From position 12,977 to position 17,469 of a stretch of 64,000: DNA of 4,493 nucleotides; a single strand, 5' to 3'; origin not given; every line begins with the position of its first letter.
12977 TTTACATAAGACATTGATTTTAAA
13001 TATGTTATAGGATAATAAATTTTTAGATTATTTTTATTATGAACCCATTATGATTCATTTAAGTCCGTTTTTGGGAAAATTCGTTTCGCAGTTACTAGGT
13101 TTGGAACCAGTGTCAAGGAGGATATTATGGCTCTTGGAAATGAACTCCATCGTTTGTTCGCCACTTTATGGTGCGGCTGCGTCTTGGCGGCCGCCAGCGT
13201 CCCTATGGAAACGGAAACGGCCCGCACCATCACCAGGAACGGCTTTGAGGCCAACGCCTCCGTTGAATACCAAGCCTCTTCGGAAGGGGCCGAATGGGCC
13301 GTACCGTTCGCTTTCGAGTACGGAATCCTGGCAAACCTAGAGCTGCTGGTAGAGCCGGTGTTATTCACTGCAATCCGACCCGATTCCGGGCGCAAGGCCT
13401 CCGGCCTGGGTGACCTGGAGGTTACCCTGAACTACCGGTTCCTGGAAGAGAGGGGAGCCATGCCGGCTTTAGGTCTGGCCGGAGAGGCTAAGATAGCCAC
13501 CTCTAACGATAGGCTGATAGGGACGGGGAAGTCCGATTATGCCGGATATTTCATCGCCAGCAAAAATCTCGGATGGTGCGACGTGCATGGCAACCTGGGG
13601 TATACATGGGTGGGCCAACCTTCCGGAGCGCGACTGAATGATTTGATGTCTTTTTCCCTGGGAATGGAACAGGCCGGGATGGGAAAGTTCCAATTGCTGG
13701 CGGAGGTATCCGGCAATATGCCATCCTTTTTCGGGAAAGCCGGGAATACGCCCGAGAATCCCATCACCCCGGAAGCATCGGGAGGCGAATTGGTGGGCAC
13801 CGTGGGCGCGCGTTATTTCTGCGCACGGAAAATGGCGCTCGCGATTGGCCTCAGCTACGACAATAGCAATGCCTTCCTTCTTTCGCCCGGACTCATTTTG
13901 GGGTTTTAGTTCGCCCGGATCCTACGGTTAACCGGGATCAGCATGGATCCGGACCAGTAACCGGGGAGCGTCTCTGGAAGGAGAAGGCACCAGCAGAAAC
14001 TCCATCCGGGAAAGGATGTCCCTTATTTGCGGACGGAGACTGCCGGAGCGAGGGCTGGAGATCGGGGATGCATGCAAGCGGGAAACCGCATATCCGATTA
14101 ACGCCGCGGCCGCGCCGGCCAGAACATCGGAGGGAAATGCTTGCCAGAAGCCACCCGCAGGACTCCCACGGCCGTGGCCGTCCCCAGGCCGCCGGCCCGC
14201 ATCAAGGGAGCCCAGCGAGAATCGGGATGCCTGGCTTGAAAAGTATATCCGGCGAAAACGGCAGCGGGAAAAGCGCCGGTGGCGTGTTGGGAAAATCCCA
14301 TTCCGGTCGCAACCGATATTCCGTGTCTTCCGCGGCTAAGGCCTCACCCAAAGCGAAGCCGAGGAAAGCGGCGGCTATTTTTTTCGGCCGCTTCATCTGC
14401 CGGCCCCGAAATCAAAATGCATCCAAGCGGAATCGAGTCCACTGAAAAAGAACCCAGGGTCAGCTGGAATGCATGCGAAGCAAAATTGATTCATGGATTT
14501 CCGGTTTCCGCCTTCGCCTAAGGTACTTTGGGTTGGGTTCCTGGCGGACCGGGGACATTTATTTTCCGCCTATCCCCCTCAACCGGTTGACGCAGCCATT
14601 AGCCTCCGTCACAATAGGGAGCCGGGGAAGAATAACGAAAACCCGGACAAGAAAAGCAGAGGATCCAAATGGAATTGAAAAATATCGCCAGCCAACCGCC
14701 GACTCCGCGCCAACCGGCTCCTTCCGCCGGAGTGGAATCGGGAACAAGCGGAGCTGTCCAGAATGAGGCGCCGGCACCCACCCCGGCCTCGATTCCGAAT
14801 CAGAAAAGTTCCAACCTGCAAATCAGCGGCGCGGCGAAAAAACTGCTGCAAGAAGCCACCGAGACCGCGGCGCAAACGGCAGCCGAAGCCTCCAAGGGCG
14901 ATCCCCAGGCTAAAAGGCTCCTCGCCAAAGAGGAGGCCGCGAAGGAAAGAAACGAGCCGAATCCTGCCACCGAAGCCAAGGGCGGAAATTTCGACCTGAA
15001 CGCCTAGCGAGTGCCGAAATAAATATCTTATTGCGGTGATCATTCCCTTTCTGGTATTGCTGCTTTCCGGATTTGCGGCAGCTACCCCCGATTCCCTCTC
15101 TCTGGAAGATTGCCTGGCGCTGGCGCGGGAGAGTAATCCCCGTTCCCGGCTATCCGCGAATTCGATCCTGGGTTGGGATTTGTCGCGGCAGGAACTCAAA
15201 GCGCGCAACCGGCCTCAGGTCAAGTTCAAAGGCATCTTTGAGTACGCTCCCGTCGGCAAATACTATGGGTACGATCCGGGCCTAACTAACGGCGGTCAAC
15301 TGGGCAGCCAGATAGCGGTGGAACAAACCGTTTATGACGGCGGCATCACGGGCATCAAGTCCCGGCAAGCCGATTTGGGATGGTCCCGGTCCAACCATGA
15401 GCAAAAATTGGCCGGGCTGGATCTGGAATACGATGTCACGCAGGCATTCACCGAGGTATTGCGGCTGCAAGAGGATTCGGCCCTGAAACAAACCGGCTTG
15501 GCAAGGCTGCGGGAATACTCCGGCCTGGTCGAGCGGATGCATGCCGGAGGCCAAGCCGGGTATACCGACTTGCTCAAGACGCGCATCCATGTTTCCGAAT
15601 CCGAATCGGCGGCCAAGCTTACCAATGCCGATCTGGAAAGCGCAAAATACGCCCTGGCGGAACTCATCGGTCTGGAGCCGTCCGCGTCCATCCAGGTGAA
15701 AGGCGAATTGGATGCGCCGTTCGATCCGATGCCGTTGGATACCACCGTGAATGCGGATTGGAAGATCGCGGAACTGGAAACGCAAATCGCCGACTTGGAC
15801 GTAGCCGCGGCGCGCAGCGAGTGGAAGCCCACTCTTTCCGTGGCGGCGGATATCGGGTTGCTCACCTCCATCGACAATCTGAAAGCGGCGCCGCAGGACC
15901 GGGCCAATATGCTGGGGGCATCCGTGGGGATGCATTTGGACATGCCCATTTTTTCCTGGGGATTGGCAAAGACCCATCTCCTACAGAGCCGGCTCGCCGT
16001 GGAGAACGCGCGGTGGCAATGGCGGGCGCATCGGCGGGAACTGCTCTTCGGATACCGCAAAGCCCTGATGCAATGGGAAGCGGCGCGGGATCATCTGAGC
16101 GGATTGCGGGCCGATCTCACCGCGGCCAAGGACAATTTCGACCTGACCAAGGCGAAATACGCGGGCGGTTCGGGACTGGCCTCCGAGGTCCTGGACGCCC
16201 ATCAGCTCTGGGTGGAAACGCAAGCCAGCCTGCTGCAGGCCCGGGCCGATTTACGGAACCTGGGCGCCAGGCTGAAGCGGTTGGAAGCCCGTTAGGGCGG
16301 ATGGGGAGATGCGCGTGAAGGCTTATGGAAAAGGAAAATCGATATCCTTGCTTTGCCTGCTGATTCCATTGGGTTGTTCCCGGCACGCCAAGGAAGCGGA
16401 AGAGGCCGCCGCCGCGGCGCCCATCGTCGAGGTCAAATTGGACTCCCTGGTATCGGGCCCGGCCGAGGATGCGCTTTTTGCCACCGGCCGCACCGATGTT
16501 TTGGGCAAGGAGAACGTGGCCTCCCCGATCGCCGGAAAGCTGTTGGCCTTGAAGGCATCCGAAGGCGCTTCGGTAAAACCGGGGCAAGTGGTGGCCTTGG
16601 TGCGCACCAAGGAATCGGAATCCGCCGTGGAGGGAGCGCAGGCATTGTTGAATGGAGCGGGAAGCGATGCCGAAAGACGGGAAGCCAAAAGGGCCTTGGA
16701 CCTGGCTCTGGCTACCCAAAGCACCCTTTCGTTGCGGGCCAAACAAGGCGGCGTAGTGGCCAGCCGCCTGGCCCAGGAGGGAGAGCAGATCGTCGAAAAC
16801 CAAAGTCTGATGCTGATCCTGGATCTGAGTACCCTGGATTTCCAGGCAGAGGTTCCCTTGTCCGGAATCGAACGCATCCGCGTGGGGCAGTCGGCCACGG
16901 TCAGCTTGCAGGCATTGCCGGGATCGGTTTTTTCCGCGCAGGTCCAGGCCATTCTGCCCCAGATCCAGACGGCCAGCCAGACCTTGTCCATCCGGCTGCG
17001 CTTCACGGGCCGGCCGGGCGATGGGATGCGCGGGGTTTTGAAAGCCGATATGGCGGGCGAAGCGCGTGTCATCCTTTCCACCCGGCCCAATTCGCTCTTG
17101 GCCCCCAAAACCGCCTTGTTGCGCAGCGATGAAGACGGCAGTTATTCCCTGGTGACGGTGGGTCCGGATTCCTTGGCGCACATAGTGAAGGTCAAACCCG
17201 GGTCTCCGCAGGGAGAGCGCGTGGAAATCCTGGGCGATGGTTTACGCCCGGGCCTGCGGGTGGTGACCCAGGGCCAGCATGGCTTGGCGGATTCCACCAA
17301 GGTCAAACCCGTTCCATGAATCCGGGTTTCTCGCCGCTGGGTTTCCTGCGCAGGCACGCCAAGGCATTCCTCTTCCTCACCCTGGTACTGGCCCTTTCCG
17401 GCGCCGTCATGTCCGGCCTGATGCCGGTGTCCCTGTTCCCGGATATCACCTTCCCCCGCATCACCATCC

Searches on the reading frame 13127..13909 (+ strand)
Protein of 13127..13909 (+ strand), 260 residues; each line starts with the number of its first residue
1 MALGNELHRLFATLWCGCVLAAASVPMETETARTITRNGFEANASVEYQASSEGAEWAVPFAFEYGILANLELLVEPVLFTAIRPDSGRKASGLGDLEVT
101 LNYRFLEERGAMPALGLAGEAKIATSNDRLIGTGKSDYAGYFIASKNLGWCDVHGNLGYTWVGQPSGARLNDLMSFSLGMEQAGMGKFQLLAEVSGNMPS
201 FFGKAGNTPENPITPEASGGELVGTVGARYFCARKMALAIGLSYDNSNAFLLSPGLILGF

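Call 3: search_protein_families(library=pfam, proteins=[window:13127-13909:+], max_evalue=0.01)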
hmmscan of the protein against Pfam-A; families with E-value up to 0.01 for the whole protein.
window:13127-13909:+ (260 aa): 1 family
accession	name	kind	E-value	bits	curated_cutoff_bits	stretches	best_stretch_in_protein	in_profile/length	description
PF13557.12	Phenol_MetA_deg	-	0.0012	19.3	22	1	28-166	6-148/242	Putative MetA-pathway of phenol degradation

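Call 4: search_protein_families(library=ncbifam, proteins=[window:13127-13909:+], max_evalue=0.01)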
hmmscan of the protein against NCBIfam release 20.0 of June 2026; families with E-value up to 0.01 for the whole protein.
window:13127-13909:+ (260 aa): 0 families

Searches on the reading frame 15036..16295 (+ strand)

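Call 74: search_protein_families(library=ncbifam, proteins=[window:15036-16295:+], max_evalue=0.00001)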
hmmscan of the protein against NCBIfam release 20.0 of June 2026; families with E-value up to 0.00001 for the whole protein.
window:15036-16295:+ (419 aa): 4 families
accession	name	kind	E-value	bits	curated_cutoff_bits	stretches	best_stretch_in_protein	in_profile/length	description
TIGR01844.1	type_I_sec_TolC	subfamily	3.4e-31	108.7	225.15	1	21-407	3-387/414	TolC family outer membrane protein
TIGR01845.1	outer_NodT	subfamily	1.3e-13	50.7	210.05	1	120-406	157-446/460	efflux transporter outer membrane subunit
NF033143.1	efflux_OM_AdeK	equivalog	1.2e-06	27.6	900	1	239-408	283-450/480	multidrug efflux RND transporter AdeIJK outer membrane channel subunit AdeK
NF033142.1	efflux_OM_AdeC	exception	1.9e-06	26.8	975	1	239-400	284-441/465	multidrug efflux RND transporter AdeABC outer membrane channel subunit AdeC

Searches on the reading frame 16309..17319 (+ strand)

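Call 74: search_protein_families(library=ncbifam, proteins=[window:16309-17319:+], max_evalue=0.00001)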
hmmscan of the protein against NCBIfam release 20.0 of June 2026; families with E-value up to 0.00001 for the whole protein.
window:16309-17319:+ (336 aa): 10 families
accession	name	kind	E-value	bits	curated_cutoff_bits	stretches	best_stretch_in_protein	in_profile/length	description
TIGR01730.1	RND_mfp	subfamily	9.8e-32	110.2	94.9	1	104-334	101-321/322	efflux RND transporter periplasmic adaptor subunit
TIGR00999.1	8a0102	subfamily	4.8e-20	71.8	319.3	1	124-323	75-267/271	CzcB/NccB family metal efflux transporter periplasmic adaptor subunit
NF008606.0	PRK11578.1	equivalog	5.2e-13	48.9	342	1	36-139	30-131/371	macrolide transporter subunit MacA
TIGR00998.1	8a0101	subfamily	2.2e-09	36.7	390.8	1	123-217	188-283/334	EmrA/EmrK family multidrug efflux transporter periplasmic adaptor subunit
NF033138.2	RND-peri-MexC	equivalog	2.5e-09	36.8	625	1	210-334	252-371/375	MexC family multidrug efflux RND transporter periplasmic adaptor subunit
TIGR02971.1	heterocyst_DevB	subfamily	3.7e-09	36.4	129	1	111-220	176-283/327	ABC exporter membrane fusion protein, DevB family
NF007132.1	PRK09578.1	equivalog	1.8e-07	30.3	512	0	259-335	303-376/396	MexX/AxyX family multidrug efflux RND transporter periplasmic adaptor subunit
NF008589.1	PRK11556.1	equivalog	2.8e-07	29.8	391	0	217-333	278-386/392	MdtA/MuxA family multidrug efflux RND transporter periplasmic adaptor subunit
NF007785.0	PRK10476.1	equivalog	5.8e-07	28.7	376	0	108-215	177-284/347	multidrug transporter subunit MdtN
NF007303.0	PRK09783.1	subfamily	5.6e-06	25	390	1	128-323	203-389/414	copper/silver efflux system membrane fusion protein CusB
